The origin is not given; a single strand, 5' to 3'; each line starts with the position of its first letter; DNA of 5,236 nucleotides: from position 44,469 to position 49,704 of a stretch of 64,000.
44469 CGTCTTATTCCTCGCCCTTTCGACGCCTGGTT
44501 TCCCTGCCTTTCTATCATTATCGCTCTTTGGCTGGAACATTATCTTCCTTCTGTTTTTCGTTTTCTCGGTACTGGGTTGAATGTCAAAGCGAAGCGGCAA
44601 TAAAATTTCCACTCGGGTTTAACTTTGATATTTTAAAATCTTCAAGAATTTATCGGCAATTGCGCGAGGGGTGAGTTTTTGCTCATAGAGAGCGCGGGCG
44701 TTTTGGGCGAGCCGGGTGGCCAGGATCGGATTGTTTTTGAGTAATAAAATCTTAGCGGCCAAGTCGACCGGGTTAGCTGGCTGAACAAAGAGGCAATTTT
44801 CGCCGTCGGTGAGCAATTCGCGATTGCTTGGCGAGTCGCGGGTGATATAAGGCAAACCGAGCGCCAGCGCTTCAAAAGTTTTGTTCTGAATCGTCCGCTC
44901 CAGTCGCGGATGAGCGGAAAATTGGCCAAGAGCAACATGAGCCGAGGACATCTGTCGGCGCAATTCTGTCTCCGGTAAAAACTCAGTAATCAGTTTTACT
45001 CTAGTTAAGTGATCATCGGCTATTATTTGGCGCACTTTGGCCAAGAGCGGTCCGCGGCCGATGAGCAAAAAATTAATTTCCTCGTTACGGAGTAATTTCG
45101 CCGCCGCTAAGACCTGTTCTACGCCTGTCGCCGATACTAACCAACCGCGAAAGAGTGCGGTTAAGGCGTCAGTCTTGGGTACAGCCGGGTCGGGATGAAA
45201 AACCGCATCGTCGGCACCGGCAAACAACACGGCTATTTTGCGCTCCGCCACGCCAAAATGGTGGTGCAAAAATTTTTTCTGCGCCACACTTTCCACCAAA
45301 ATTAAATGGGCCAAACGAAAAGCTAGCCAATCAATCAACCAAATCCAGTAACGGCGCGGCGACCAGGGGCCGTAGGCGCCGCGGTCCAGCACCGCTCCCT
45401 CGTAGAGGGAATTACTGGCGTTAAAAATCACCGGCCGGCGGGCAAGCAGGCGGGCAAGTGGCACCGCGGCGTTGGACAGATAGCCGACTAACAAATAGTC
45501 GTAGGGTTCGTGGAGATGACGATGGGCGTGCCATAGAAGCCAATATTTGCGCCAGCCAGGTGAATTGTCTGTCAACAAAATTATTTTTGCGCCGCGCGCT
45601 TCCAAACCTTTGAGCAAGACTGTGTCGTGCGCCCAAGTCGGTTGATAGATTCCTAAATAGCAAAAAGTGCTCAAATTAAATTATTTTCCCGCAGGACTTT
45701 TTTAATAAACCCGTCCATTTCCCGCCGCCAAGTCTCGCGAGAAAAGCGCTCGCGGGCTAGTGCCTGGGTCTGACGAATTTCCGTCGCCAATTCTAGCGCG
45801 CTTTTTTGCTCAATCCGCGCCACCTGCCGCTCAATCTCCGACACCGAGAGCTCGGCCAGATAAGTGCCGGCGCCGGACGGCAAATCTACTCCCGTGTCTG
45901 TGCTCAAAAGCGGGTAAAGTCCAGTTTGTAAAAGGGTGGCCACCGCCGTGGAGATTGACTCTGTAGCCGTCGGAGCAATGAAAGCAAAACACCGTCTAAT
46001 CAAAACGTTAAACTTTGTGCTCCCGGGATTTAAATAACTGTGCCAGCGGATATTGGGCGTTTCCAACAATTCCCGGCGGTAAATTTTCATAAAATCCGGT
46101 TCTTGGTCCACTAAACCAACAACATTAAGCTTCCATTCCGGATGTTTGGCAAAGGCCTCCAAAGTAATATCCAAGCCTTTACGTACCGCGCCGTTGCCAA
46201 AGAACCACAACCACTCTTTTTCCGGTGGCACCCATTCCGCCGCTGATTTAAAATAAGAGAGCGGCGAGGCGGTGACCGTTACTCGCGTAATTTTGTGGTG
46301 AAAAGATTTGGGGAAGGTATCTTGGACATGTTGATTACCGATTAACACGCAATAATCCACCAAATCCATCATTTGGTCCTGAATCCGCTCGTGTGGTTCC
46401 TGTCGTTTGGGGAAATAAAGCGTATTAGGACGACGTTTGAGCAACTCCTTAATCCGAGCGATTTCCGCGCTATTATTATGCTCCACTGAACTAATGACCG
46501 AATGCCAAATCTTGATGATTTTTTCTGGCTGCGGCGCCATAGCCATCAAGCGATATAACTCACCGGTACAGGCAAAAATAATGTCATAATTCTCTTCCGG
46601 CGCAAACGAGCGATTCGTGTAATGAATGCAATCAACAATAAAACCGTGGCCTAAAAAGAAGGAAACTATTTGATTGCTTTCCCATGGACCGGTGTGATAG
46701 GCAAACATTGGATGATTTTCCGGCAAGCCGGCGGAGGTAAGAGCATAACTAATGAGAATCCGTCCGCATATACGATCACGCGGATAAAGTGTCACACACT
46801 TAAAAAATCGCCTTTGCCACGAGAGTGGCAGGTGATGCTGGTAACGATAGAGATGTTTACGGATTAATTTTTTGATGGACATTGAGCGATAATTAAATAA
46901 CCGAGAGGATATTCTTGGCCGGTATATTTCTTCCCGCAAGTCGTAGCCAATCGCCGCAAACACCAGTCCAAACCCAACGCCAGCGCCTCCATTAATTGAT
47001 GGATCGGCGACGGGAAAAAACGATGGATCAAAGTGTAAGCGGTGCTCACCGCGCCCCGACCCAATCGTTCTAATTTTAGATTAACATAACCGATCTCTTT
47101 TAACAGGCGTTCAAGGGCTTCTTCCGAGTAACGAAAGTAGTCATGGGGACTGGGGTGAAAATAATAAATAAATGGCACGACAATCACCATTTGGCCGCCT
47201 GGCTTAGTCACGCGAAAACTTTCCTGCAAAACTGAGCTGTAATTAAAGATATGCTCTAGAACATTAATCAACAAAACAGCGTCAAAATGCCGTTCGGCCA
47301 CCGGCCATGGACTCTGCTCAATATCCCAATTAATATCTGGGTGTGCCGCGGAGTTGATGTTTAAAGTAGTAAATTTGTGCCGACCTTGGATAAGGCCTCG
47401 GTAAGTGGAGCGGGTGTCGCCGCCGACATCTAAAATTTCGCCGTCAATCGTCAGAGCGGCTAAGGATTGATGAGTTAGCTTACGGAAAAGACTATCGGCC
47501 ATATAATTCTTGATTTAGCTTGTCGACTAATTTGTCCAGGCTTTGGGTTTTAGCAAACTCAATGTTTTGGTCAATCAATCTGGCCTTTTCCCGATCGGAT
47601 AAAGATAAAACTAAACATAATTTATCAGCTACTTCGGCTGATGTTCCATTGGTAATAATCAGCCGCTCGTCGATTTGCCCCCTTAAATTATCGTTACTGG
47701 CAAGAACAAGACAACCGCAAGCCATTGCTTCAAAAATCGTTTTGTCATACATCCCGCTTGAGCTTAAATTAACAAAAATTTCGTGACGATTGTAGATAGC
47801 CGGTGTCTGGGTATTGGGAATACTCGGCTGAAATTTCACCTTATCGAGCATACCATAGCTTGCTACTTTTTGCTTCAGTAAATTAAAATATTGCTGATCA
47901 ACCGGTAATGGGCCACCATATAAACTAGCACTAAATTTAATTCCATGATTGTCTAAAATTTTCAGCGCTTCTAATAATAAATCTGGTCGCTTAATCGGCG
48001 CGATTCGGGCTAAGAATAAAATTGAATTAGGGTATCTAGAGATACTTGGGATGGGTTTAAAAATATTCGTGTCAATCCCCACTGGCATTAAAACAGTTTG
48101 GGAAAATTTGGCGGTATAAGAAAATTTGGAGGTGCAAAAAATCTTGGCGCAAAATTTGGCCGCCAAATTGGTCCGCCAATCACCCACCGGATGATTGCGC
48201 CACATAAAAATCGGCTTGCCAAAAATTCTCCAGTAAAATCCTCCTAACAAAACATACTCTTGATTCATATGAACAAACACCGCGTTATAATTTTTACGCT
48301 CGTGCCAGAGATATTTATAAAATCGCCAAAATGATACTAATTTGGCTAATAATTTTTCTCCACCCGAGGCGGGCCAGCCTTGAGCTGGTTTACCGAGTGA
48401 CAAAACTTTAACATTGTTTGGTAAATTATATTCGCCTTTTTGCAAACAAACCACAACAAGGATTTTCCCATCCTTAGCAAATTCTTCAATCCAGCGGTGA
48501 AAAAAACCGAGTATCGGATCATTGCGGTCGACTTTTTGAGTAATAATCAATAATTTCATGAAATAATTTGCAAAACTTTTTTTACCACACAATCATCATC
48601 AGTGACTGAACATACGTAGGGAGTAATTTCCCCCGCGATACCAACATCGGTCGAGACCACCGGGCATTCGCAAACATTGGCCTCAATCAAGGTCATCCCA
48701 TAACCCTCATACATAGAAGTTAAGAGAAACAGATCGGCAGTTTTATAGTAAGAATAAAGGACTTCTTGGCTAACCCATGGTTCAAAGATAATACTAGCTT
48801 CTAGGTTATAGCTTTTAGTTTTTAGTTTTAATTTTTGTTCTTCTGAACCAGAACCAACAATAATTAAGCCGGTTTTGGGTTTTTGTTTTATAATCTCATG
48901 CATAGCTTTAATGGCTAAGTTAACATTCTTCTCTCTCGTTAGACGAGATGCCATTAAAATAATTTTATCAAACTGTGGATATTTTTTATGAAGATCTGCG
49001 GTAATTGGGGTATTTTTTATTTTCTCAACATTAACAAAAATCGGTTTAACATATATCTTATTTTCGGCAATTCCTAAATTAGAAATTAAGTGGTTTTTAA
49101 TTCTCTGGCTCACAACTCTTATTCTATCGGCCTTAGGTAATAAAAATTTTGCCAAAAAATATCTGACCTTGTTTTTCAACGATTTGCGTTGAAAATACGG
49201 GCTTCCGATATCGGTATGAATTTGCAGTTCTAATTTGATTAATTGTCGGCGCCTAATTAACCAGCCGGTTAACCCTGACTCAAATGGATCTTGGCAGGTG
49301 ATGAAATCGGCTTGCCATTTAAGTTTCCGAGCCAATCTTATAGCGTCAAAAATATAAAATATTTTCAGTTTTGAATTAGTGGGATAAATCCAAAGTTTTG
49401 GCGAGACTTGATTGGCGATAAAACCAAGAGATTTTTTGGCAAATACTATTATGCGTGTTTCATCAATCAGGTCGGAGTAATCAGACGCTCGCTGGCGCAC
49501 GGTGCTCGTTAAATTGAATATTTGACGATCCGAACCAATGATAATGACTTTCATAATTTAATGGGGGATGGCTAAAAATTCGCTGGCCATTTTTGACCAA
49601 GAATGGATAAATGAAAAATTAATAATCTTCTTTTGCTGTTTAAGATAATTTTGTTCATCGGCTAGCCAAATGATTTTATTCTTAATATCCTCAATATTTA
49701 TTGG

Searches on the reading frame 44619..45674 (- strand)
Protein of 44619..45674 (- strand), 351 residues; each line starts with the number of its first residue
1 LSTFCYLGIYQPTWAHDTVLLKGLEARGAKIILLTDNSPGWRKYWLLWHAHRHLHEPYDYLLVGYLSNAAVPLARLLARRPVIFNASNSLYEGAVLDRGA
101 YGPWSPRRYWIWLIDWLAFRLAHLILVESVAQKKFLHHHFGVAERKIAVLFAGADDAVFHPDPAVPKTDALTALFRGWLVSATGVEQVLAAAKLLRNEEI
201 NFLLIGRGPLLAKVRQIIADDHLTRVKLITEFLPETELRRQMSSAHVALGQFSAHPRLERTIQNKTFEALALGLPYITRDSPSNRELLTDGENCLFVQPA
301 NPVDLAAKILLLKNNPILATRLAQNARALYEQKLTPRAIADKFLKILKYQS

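Call 72: search_protein_families(library=pfam, proteins=[window:44619-45674:-], max_evalue=0.0001)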
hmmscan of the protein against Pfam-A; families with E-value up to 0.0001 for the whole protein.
window:44619-45674:- (351 aa): 4 families
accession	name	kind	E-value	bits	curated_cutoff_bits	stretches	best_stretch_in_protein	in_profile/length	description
PF13692.12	Glyco_trans_1_4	-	4.1e-16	60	27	1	173-312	4-139/142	Glycosyl transferases group 1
PF00534.26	Glycos_transf_1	-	4.1e-16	59.4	26.4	1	167-327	12-170/172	Glycosyl transferases group 1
PF13524.12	Glyco_trans_1_2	-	2.7e-13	50.6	25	1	196-344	11-143/144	Glycosyl transferase-like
PF13439.12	Glyco_transf_4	-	3.9e-06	27.4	28.5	1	37-156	51-168/170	Glycosyltransferase Family 4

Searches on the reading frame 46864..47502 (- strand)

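Call 72: search_protein_families(library=pfam, proteins=[window:46864-47502:-], max_evalue=0.0001)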
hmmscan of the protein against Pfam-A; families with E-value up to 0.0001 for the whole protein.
window:46864-47502:- (212 aa): 4 families
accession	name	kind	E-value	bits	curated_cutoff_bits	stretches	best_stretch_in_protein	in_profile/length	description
PF13489.12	Methyltransf_23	-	3.1e-11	43.7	27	1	10-143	13-163/164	Methyltransferase domain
PF08241.18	Methyltransf_11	-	2.1e-08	35.1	21.2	1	59-107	49-95/95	Methyltransferase domain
PF08242.18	Methyltransf_12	-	8e-06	26.9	30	1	48-104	44-97/98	Methyltransferase domain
PF13847.12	Methyltransf_31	-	4.2e-05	23.7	27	1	60-108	62-110/145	Methyltransferase domain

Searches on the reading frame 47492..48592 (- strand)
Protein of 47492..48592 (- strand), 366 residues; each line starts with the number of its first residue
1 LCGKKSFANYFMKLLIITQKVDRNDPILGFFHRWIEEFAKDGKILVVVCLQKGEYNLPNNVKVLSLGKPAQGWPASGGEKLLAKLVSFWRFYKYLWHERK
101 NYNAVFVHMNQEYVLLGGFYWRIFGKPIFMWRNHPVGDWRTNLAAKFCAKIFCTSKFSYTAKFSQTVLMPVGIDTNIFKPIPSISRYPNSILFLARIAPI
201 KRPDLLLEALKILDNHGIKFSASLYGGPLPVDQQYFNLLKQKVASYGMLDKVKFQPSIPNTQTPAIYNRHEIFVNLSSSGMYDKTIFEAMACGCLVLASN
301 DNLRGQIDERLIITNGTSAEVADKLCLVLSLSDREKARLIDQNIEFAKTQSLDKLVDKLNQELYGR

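Call 72: search_protein_families(library=pfam, proteins=[window:47492-48592:-], max_evalue=0.0001)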
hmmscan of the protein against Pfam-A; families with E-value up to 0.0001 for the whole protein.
window:47492-48592:- (366 aa): 3 families
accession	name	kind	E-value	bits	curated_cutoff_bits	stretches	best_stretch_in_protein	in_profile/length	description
PF00534.26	Glycos_transf_1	-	3.8e-15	56.3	26.4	1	187-332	14-159/172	Glycosyl transferases group 1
PF13692.12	Glyco_trans_1_4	-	4.2e-12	47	27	1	189-329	2-140/142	Glycosyl transferases group 1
PF13524.12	Glyco_trans_1_2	-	1e-08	35.7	25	1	242-339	27-121/144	Glycosyl transferase-like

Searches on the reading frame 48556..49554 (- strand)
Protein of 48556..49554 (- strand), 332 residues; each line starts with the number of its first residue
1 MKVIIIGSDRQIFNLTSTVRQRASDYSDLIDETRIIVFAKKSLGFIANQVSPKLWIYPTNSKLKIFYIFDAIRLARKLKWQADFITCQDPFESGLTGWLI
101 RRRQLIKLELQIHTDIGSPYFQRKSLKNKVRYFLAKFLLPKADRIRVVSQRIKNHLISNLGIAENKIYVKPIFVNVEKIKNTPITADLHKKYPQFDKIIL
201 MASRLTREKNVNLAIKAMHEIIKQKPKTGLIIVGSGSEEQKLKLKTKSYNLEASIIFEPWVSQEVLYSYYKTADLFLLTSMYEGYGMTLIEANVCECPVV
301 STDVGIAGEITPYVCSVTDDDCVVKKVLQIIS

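Call 72: search_protein_families(library=pfam, proteins=[window:48556-49554:-], max_evalue=0.0001)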
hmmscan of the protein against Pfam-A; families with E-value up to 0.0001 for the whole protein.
window:48556-49554:- (332 aa): 5 families
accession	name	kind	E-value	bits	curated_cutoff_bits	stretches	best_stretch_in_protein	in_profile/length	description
PF00534.26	Glycos_transf_1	-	4.1e-32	111.5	26.4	1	196-310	15-130/172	Glycosyl transferases group 1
PF13692.12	Glyco_trans_1_4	-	9.9e-25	87.9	27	1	197-331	2-140/142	Glycosyl transferases group 1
PF13439.12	Glyco_transf_4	-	9.9e-13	48.9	28.5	1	48-177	35-169/170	Glycosyltransferase Family 4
PF20706.3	GT4-conflict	-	5e-09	36.1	26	1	138-324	143-334/385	Family 4 Glycosyltransferase in conflict systems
PF13579.12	Glyco_trans_4_4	-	2e-08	35.2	29.7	1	72-171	61-156/158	Glycosyl transferase 4-like domain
